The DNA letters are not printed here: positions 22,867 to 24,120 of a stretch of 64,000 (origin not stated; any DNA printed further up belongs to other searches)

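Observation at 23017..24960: Arn-like undecaprenyl-phosphate-pentose toolkit without the Ara4N-specific enzymes: possible lipid-linked xylose or arabinose donor pathway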

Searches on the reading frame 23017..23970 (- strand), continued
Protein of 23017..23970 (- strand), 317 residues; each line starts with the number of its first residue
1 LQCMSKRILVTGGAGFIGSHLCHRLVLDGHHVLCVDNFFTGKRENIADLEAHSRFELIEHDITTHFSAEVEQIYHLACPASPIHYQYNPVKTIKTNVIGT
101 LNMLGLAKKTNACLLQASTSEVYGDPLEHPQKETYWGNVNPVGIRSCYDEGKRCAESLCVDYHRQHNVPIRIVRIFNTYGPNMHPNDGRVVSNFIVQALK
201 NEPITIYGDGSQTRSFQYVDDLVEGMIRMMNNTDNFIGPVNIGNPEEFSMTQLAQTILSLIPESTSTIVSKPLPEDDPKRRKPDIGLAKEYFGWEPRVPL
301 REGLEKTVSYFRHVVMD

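Call 78: search_protein_families(library=ncbifam, proteins=[L089:1732-2685:+, L089:10534-11535:+], max_evalue=0.00001)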
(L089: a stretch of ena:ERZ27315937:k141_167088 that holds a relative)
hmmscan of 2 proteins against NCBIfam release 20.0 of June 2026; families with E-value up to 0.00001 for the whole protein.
L089:1732-2685:+ (317 aa): 30 families (the best 25 are shown)
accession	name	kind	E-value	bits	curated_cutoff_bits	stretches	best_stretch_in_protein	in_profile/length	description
TIGR01181.1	dTDP_gluc_dehyt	equivalog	1.1e-53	182.4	365.1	1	2-312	1-313/321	dTDP-glucose 4,6-dehydratase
TIGR01179.1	galE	equivalog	4.8e-53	180.1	262.3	1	2-313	1-328/332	UDP-glucose 4-epimerase GalE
TIGR04180.1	EDH_00030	hypoth_equivalog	8.8e-41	139.9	475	1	3-267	1-261/297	NAD-dependent 4,6-dehydratase LegB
NF007956.0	PRK10675.1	subfamily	1.3e-40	139.5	394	1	1-160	1-157/338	UDP-glucose 4-epimerase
TIGR02197.1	heptose_epim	equivalog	7.7e-39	133.7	274.6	1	3-312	1-315/316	ADP-glyceromanno-heptose 6-epimerase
NF007490.0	PRK10084.1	subfamily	1.4e-34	119.7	649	1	1-312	1-336/361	dTDP-glucose 4,6-dehydratase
NF007582.0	PRK10217.1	equivalog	1.8e-34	119.4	698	1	2-311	3-332/355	dTDP-glucose 4,6-dehydratase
NF011728.1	PRK15181.1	equivalog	3.9e-32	111.6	760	1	3-311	18-338/348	Vi polysaccharide biosynthesis UDP-N-acetylglucosaminuronic acid C-4 epimerase TviC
TIGR02622.1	CDP_4_6_dhtase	equivalog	5e-26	91.7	278.45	1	2-170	6-172/352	CDP-glucose 4,6-dehydratase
NF047922.1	GDPFucSynFcl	equivalog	1.6e-22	80.4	500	1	61-312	38-303/308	GDP-L-fucose synthase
NF042422.1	oxyalk_red_OleD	equivalog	1.2e-20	74.1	580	1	1-234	1-217/329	2-alkyl-3-oxoalkanoate reductase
NF043036.1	ErythonDh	equivalog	6.1e-20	71.6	325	1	1-196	1-193/321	D-erythronate dehydrogenase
NF008872.0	PRK11908.1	equivalog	6.2e-18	65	294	1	1-248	2-256/349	bifunctional UDP-4-keto-pentose/UDP-xylose synthase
TIGR01472.1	gmd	equivalog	3.2e-17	62.7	415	1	4-265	4-271/342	GDP-mannose 4,6-dehydratase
NF008360.0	PRK11150.1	equivalog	1.6e-16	60.4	452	1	3-312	2-308/310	ADP-glyceromanno-heptose 6-epimerase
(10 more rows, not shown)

L089:10534-11535:+ (333 aa): 27 families (the best 25 are shown)
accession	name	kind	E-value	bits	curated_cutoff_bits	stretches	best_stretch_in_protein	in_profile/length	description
TIGR01179.1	galE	equivalog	5e-109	364.1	262.3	1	3-330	1-331/332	UDP-glucose 4-epimerase GalE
NF007956.0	PRK10675.1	subfamily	1e-68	231.9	394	1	3-332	2-337/338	UDP-glucose 4-epimerase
TIGR01181.1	dTDP_gluc_dehyt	equivalog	6e-47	160.3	365.1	1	3-326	1-313/321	dTDP-glucose 4,6-dehydratase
TIGR02197.1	heptose_epim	equivalog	7.9e-37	127.1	274.6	1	4-324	1-313/316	ADP-glyceromanno-heptose 6-epimerase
TIGR04180.1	EDH_00030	hypoth_equivalog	5e-35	121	475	1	4-310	1-295/297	NAD-dependent 4,6-dehydratase LegB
TIGR02622.1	CDP_4_6_dhtase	equivalog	9.3e-28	97.4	278.45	1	2-327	5-333/352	CDP-glucose 4,6-dehydratase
NF011728.1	PRK15181.1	equivalog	1.2e-25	90.3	760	1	2-325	16-338/348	Vi polysaccharide biosynthesis UDP-N-acetylglucosaminuronic acid C-4 epimerase TviC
NF007490.0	PRK10084.1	subfamily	7.4e-21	74.5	649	1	3-325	2-335/361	dTDP-glucose 4,6-dehydratase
NF007582.0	PRK10217.1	equivalog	1.1e-20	74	698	1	1-274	1-269/355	dTDP-glucose 4,6-dehydratase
NF043036.1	ErythonDh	equivalog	1.5e-20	73.6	325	1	3-161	2-163/321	D-erythronate dehydrogenase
TIGR03466.1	HpnA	hypoth_equivalog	8.3e-19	67.6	367.65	1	3-159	2-153/327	hopanoid-associated sugar epimerase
NF008360.0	PRK11150.1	equivalog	3.4e-17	62.6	452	1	4-293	2-274/310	ADP-glyceromanno-heptose 6-epimerase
TIGR03589.1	PseB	equivalog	1.2e-16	60.5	407.75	1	2-180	5-171/324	UDP-N-acetylglucosamine 4,6-dehydratase (inverting)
NF008872.0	PRK11908.1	equivalog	1.8e-16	60.1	294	1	1-276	1-272/349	bifunctional UDP-4-keto-pentose/UDP-xylose synthase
TIGR01472.1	gmd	equivalog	1.5e-15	57.3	415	1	2-168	1-176/342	GDP-mannose 4,6-dehydratase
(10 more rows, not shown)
